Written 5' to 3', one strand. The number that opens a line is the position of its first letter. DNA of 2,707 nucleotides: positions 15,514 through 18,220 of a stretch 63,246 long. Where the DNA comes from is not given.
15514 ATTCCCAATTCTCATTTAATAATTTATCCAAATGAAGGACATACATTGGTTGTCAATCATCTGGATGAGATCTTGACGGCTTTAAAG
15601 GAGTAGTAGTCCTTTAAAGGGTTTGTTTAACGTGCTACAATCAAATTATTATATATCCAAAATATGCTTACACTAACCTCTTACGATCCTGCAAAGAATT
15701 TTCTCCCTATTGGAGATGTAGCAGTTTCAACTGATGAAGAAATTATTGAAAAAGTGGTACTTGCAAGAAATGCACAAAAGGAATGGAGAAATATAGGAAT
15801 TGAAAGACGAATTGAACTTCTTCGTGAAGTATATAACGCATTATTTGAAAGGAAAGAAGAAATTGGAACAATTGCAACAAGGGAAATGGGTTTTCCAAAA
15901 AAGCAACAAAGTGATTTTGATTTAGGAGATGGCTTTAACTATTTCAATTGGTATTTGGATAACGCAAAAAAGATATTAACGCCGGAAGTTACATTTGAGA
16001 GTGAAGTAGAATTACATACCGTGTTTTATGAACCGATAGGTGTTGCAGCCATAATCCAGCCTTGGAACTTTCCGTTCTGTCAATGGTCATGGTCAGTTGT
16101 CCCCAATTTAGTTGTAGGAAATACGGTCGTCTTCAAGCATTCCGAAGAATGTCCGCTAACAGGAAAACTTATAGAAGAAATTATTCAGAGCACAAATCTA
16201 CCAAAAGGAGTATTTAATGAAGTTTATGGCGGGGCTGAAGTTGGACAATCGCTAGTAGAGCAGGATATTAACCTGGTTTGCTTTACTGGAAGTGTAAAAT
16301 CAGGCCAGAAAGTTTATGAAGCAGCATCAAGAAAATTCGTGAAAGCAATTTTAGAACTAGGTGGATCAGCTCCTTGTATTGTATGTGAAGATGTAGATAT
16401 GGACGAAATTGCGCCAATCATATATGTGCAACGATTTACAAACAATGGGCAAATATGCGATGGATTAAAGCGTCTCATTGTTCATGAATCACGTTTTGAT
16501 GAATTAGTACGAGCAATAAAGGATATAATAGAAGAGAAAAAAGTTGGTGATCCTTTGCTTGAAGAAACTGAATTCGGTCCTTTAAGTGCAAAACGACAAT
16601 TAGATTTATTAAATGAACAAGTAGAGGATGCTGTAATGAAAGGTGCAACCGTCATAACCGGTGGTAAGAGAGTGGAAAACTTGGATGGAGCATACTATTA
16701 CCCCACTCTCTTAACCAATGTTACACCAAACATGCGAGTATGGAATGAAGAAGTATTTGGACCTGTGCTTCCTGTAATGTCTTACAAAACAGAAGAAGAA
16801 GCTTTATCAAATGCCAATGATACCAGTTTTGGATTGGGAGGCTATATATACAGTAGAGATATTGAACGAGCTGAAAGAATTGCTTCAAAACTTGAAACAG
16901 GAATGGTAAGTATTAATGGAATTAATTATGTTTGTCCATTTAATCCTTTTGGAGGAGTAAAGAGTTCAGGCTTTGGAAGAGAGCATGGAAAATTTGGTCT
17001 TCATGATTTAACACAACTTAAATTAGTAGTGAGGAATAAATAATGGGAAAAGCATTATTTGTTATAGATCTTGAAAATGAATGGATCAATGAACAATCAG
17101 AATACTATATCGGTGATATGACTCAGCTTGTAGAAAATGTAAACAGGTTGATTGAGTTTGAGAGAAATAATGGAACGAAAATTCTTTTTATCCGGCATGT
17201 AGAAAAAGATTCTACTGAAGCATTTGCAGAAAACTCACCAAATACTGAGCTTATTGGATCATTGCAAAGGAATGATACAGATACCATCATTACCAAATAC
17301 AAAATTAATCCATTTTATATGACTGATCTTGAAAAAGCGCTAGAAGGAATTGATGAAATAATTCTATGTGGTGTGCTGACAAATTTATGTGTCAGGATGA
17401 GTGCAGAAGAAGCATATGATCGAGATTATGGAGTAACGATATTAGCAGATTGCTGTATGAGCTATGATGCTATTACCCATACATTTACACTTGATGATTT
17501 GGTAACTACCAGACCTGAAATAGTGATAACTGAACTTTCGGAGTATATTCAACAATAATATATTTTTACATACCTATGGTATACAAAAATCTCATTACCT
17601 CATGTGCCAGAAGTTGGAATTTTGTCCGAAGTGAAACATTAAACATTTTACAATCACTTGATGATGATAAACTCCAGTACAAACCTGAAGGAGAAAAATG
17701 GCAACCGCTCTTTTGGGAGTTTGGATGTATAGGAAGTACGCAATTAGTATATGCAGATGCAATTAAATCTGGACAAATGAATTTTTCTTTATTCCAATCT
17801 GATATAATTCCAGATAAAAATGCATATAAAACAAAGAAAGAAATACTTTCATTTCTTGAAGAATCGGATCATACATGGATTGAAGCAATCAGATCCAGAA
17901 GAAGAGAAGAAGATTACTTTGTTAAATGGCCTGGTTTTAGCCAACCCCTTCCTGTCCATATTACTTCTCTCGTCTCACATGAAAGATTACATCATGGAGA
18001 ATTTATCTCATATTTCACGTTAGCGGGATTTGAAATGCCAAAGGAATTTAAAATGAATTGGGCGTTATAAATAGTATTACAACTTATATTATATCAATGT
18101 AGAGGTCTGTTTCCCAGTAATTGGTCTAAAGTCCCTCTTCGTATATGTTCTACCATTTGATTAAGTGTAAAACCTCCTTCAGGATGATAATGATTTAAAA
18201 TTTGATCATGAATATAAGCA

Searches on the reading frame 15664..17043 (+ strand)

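Call 11: search_protein_families(library=pfam, proteins=[window:15664-17043:+], max_evalue=0.001)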
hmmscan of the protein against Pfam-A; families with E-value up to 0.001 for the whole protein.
window:15664-17043:+ (459 aa): 1 family
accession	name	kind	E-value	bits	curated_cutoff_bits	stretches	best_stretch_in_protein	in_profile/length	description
PF00171.27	Aldedh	-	1.2e-136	456.4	23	1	5-455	10-461/461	Aldehyde dehydrogenase family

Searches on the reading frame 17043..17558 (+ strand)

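Call 16: search_protein_families(library=pfam, proteins=[window:17043-17558:+], max_evalue=0.001)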
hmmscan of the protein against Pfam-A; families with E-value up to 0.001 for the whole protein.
window:17043-17558:+ (171 aa): 1 family
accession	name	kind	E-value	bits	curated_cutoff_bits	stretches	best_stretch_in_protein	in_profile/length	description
PF00857.26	Isochorismatase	-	1.5e-34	120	27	1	4-154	2-164/175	Isochorismatase domain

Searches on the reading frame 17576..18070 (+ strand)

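Call 3: search_protein_families(library=pfam, proteins=[window:17576-18070:+], max_evalue=0.01)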
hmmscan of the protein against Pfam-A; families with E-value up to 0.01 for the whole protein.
window:17576-18070:+ (164 aa): 2 families
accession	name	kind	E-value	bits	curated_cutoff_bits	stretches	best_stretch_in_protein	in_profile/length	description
PF12867.12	DinB_2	-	7e-08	33.4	24.8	1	16-142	4-127/128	DinB superfamily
PF05163.17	DinB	-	0.00068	20.1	23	1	6-155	6-150/165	DinB family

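Call 4: search_protein_families(library=ncbifam, proteins=[window:17576-18070:+], max_evalue=0.01)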
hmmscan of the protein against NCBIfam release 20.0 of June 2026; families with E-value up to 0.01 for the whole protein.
window:17576-18070:+ (164 aa): 1 family
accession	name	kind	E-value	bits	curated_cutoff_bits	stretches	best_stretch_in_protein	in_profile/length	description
NF010732.0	PRK14134.1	equivalog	0.0074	16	351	1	48-100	25-77/283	recombination regulator RecX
